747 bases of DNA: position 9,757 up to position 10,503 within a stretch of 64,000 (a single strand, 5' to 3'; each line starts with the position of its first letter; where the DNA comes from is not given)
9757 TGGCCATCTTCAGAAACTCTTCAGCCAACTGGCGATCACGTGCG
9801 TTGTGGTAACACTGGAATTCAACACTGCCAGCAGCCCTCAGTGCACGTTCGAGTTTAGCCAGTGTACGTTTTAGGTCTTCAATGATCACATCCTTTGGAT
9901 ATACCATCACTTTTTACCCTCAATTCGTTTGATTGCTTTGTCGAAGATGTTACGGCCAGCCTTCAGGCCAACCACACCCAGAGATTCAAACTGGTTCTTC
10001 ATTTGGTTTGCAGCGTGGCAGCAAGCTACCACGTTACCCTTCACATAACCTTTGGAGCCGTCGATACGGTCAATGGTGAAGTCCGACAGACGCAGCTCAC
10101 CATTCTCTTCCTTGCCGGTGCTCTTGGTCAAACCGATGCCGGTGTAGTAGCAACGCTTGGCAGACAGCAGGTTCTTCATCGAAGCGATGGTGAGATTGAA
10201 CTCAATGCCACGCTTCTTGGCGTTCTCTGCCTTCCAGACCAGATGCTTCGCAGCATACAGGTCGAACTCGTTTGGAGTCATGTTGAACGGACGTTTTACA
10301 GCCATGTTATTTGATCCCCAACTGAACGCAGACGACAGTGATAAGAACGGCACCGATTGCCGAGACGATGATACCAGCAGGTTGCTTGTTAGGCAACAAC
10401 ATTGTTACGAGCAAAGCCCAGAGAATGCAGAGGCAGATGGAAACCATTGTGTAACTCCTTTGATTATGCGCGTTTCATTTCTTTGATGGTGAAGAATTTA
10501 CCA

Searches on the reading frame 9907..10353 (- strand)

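Call 82: search_protein_families(library=pfam, proteins=[window:9907-10353:-], max_evalue=0.01)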
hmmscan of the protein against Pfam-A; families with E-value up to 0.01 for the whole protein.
window:9907-10353:- (148 aa): 0 families

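Call 92: search_protein_families(library=phrogs, proteins=[window:9907-10353:-], max_evalue=0.001)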
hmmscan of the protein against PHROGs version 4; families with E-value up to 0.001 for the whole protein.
window:9907-10353:- (148 aa): 5 families
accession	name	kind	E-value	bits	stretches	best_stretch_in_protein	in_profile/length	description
phrog_3118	-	DNA, RNA and nucleotide metabolism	5e-43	148.6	1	19-147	2-126/287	HNH endonuclease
phrog_3322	-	DNA, RNA and nucleotide metabolism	1.8e-20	74.4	1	43-123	61-137/162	endonuclease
phrog_1400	-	moron, auxiliary metabolic gene and host takeover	1.2e-18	68.8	1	33-144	8-108/251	Srd anti-sigma factor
phrog_4592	-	moron, auxiliary metabolic gene and host takeover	1.4e-14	55.3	1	25-123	51-138/170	decoy of host sigma70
phrog_1035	-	DNA, RNA and nucleotide metabolism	2.8e-13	51.3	1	44-123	136-214/271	endonuclease VII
